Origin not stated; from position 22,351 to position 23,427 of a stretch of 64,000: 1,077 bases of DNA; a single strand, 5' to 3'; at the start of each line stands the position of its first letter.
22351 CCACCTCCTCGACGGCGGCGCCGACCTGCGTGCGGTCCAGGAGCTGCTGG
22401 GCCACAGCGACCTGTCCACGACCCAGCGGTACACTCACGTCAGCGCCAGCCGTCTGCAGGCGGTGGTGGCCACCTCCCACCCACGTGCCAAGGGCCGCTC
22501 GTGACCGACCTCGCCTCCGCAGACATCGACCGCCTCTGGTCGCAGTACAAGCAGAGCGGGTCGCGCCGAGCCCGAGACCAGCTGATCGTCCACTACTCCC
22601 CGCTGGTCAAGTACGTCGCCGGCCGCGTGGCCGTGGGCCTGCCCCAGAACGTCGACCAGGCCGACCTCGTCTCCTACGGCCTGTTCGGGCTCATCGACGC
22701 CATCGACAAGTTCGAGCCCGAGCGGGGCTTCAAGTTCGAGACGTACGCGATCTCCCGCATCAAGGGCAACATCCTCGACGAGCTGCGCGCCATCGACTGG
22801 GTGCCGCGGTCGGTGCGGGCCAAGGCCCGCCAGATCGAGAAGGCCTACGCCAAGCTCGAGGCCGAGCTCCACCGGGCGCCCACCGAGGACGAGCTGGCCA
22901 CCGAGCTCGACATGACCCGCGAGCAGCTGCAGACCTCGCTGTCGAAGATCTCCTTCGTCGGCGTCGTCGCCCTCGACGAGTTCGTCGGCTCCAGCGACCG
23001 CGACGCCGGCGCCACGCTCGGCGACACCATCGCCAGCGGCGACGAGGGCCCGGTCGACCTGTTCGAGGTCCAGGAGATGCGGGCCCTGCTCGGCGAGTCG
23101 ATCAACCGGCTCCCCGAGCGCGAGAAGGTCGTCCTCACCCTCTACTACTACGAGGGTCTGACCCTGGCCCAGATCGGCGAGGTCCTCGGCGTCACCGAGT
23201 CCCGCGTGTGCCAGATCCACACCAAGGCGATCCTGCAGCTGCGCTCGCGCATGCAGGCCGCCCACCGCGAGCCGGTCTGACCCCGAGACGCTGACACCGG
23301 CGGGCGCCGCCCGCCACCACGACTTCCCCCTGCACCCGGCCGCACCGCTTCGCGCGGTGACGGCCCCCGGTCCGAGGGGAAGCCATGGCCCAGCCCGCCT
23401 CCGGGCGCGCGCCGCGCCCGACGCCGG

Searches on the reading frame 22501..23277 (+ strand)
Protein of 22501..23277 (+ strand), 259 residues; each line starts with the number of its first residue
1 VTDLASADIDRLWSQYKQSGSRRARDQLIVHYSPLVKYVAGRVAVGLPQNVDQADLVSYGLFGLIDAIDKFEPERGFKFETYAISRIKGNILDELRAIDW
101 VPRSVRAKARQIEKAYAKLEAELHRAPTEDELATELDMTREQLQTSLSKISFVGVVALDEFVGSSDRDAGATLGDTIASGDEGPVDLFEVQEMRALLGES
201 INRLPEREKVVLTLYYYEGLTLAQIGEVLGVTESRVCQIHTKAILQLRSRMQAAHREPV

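Call 7: search_protein_families(library=pfam, proteins=[window:22501-23277:+], max_evalue=0.01)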
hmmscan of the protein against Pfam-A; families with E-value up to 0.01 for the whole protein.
window:22501-23277:+ (259 aa): 5 families
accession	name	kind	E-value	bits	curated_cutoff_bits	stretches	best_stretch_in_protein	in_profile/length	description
PF04545.22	Sigma70_r4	-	7.4e-19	67.5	24.1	1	201-248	2-49/50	Sigma-70, region 4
PF04542.20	Sigma70_r2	-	9.9e-17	60.9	24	1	28-100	1-70/71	Sigma-70 region 2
PF08281.18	Sigma70_r4_2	-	1.1e-10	41.5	25.7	1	196-236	3-43/54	Sigma-70, region 4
PF04539.22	Sigma70_r3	-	2.2e-07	31.3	25.3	1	109-176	3-69/78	Sigma-70 region 3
PF13384.12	HTH_23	-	0.0015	18.8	24.6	1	214-240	12-38/50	Homeodomain-like domain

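Call 8: search_protein_families(library=ncbifam, proteins=[window:22501-23277:+], max_evalue=0.001)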
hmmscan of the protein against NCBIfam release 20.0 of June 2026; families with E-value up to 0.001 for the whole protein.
window:22501-23277:+ (259 aa): 77 families (the best 25 are shown)
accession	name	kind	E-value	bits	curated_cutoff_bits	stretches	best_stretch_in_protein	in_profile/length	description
NF004935.0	PRK06288.1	equivalog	1.5e-107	359.2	343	1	4-254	14-265/270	RNA polymerase sigma factor WhiG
TIGR02479.1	FliA_WhiG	subfamily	1.5e-81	273.4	189.6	1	28-252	1-224/224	FliA/WhiG family RNA polymerase sigma factor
NF005809.0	PRK07670.1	equivalog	1.3e-69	234.5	326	1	6-253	6-252/255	FliA/WhiG family RNA polymerase sigma factor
NF005413.0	PRK06986.1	subfamily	1.2e-68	231.5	201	1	15-255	6-240/241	RNA polymerase sigma factor FliA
NF004572.0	PRK05911.1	equivalog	1.3e-57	195.1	378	1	5-253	5-255/257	RNA polymerase sigma factor sigma-28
TIGR02980.1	SigBFG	subfamily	5.4e-39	134.2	234.35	1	22-251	2-226/227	SigB/SigF/SigG family RNA polymerase sigma factor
TIGR02937.1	sigma70-ECF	superfamily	2.8e-37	127.9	42.9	1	24-251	2-165/165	sigma-70 family RNA polymerase sigma factor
NF009091.0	PRK12427.1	equivalog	5.1e-34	118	339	1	28-250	20-230/233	FliA/WhiG family RNA polymerase sigma factor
NF005514.0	PRK07122.1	subfamily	9.8e-33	113.4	372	1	20-252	37-264/264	RNA polymerase sigma factor SigF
TIGR02997.1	Sig70-cyanoRpoD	subfamily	8e-32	110.7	384.5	1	20-248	71-298/298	RNA polymerase sigma factor, RpoD/SigA family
NF005644.0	PRK07408.1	subfamily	7.4e-29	101.1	261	1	7-253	11-255/258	RNA polymerase sigma factor SigF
NF004052.0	PRK05572.1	subfamily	1.7e-28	99.9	311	1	15-252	24-251/252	SigF/SigG family RNA polymerase sporulation sigma factor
TIGR02941.1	Sigma_B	equivalog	4e-28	98.6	315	1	3-250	9-252/255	RNA polymerase sigma factor SigB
TIGR02885.1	spore_sigF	equivalog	1e-27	97.5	321.45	1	17-251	5-231/231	RNA polymerase sporulation sigma factor SigF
TIGR02394.1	rpoS_proteo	equivalog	1.8e-26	93.3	378.7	1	8-253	31-276/285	RNA polymerase sigma factor RpoS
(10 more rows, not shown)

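Call 45: search_solved_structures(query=window:22501-23277:+, max_evalue=1e-20, show_alignments=2)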
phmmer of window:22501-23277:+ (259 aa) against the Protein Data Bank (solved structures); distinct sequences matched with E-value up to 1e-20: 11.
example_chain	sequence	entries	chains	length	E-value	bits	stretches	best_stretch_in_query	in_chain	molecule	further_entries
6pfj_A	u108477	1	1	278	5.4e-94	317.6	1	6-252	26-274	RNA polymerase sigma factor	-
6pfv_A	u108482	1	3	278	1.4e-93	316.3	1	6-252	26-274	RNA polymerase sigma factor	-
9wsf_A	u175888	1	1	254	2.5e-43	151.7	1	15-251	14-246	RNA polymerase sigma factor FliA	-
9wsm_F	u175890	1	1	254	2.8e-43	151.6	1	15-251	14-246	RNA polymerase sigma factor FliA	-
6pmi_F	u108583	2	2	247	2.7e-42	148.4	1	27-251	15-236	RNA polymerase sigma factor FliA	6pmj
1rp3_A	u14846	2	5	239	2.7e-41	145.1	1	22-251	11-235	RNA polymerase sigma factor SIGMA-28 (FliA) | RNA polymerase sigma factor FliA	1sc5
7lq4_A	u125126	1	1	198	1.3e-37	133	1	19-100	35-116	WhiG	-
8x6g_H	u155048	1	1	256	6.4e-24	88.2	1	9-254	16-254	RNA polymerase sigma factor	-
8h3v_G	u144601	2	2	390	1.7e-22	83.5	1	16-249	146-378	RNA polymerase sigma factor SigA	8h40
8gzg_F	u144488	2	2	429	5e-21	78.7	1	21-249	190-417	RNA polymerase sigma factor SigA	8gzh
9dvs_G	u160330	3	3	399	5.5e-21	78.6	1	20-249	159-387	RNA polymerase sigma factor SigA1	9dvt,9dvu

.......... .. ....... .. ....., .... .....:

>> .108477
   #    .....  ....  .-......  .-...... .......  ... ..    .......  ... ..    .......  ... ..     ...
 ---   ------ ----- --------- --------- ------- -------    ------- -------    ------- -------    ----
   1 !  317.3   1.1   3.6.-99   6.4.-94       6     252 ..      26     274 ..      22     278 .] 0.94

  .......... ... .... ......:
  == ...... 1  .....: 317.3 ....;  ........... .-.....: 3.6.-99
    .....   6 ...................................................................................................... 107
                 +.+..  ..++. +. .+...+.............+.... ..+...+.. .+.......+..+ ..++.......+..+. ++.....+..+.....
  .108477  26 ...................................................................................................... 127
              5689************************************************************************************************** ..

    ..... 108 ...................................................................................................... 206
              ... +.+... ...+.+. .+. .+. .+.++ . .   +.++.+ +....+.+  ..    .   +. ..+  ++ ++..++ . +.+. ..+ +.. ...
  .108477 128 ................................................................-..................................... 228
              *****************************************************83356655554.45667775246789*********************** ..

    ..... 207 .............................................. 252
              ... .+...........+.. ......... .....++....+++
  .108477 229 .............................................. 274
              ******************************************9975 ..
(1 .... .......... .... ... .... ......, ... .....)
